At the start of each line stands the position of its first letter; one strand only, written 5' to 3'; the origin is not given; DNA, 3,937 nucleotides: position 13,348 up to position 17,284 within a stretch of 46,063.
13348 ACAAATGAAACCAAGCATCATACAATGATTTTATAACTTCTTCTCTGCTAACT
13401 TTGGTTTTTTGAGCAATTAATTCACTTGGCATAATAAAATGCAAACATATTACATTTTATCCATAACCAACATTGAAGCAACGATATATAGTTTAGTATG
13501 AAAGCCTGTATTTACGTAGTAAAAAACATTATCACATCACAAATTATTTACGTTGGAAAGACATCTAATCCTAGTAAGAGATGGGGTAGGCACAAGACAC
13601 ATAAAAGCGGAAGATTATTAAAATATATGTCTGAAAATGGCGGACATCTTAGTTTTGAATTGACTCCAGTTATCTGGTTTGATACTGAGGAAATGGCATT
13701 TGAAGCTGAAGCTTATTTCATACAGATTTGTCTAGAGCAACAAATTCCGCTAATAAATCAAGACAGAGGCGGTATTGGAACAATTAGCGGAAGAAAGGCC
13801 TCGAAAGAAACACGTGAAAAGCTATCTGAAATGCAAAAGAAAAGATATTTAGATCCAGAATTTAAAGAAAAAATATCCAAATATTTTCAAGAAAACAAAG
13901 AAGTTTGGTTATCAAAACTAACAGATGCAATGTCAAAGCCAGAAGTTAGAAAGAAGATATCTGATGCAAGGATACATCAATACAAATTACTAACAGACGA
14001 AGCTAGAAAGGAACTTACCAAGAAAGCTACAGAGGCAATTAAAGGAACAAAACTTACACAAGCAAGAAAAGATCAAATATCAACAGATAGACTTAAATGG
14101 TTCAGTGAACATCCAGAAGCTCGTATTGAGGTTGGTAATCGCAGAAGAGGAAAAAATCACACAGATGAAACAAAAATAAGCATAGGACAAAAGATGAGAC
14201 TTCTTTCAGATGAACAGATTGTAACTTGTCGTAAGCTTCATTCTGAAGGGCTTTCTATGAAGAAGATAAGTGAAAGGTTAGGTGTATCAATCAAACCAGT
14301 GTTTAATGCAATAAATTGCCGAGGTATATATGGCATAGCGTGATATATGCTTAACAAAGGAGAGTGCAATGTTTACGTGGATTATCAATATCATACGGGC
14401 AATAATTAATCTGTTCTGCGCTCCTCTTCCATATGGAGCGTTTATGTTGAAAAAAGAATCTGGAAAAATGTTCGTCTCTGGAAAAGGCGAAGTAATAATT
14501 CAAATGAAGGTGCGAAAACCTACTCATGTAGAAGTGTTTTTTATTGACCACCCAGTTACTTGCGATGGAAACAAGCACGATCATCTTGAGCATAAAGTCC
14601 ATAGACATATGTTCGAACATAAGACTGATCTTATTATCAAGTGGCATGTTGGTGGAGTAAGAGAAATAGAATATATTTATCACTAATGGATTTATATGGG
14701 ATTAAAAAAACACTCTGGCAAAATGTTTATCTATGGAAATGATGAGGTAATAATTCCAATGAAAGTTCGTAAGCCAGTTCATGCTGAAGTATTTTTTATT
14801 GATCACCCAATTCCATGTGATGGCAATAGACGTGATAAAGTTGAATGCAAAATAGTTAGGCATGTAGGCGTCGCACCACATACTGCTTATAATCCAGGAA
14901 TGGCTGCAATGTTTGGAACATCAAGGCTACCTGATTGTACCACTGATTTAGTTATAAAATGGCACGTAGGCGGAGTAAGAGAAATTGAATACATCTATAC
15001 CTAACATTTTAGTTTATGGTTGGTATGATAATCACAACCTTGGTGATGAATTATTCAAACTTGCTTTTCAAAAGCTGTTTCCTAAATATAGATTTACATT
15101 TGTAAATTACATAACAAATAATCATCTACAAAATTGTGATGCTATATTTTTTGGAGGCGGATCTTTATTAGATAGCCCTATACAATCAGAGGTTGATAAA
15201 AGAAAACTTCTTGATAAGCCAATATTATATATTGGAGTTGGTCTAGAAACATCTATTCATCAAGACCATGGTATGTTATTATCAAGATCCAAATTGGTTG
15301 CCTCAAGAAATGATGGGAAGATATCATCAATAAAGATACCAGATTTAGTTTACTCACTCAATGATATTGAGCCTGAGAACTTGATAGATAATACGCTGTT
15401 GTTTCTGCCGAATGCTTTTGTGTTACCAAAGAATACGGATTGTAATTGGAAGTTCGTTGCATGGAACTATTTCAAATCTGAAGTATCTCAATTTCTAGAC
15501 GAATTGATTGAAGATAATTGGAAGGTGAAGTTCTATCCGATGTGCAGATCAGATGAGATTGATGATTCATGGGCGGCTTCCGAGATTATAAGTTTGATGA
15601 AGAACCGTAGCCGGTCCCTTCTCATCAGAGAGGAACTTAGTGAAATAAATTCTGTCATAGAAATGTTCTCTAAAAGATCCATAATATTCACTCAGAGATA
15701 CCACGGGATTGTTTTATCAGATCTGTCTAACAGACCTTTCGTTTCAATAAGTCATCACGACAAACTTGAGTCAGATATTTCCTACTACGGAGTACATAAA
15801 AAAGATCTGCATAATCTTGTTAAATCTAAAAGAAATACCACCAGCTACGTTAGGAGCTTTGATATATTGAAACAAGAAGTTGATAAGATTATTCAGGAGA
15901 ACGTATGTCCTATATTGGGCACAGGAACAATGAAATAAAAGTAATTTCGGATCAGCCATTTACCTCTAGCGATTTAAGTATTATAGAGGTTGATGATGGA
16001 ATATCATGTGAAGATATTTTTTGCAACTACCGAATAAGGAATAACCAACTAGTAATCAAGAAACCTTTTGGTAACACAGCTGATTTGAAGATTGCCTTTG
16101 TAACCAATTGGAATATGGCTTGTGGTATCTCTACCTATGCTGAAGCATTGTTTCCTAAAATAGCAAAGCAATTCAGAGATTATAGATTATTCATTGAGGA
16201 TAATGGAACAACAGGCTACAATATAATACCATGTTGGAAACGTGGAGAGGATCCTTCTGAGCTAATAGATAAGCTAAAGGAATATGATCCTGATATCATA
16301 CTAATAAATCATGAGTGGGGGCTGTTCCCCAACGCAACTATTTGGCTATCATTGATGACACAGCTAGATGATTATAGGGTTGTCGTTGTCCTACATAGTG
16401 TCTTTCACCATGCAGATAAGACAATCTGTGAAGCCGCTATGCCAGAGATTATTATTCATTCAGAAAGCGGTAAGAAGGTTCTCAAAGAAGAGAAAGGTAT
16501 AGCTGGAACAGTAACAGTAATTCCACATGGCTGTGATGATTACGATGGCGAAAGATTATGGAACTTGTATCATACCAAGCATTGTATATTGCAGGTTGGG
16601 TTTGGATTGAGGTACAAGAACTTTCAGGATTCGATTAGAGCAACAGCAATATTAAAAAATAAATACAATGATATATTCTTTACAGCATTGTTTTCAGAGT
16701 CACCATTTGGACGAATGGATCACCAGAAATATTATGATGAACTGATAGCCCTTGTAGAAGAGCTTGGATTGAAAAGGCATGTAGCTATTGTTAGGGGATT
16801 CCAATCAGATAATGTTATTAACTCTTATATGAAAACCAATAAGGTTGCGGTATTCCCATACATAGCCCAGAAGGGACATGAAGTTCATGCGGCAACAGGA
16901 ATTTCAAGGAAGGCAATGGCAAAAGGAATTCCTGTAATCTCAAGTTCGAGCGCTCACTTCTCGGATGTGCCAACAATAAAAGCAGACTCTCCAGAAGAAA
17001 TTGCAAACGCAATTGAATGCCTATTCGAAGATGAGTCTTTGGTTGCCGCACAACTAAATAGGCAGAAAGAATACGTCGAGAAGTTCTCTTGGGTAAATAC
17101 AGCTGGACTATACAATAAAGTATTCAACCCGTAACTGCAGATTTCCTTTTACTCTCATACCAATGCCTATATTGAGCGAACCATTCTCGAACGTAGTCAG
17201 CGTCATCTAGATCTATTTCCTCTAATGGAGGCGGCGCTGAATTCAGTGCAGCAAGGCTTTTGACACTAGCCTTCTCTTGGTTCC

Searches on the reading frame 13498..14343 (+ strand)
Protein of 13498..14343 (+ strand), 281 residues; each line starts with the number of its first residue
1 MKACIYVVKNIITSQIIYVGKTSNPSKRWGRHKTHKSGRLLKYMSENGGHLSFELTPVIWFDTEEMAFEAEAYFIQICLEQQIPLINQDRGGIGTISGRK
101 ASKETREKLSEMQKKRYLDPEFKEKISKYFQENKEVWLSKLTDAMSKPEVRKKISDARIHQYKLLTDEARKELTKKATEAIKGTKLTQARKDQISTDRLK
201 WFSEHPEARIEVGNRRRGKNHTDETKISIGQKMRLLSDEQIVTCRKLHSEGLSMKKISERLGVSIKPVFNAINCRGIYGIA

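Call 18: search_protein_families(library=pfam, proteins=[window:13498-14343:+], max_evalue=0.01)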
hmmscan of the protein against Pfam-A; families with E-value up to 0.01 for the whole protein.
window:13498-14343:+ (281 aa): 3 families
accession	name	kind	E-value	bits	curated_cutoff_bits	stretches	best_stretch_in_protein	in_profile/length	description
PF01541.30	GIY-YIG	-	9.4e-11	42.3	22.6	1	3-76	2-70/78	GIY-YIG catalytic domain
PF13936.12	HTH_38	-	0.0074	16.4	27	0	235-264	4-33/44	Helix-turn-helix domain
PF10637.15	Ofd1_CTDD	-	0.0094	15.9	27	0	106-163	3-60/255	Oxoglutarate and iron-dependent oxygenase degradation C-term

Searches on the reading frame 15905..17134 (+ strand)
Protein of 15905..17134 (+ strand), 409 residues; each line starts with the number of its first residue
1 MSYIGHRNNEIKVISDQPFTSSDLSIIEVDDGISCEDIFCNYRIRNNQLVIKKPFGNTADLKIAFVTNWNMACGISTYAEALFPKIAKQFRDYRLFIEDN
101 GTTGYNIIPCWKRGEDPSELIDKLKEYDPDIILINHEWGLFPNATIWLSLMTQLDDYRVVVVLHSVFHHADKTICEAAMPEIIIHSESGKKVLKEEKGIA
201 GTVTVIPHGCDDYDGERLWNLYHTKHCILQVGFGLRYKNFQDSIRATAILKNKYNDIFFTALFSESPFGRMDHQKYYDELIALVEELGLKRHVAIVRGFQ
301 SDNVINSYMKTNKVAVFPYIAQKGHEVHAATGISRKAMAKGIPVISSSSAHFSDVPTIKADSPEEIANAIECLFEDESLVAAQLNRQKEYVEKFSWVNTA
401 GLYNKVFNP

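Call 18: search_protein_families(library=pfam, proteins=[window:15905-17134:+], max_evalue=0.01)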
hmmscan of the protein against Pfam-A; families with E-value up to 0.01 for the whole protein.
window:15905-17134:+ (409 aa): 4 families
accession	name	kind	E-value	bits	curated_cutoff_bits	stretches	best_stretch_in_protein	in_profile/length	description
PF00534.26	Glycos_transf_1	-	5.5e-08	33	26.4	1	220-382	10-160/172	Glycosyl transferases group 1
PF13439.12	Glyco_transf_4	-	2e-06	28.4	28.5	1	117-211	61-167/170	Glycosyltransferase Family 4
PF13692.12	Glyco_trans_1_4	-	2.3e-06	28.3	27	1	272-376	46-142/142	Glycosyl transferases group 1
PF01358.24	PARP_regulatory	-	0.0043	16.5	25.4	0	23-102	134-213/292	Poly A polymerase regulatory subunit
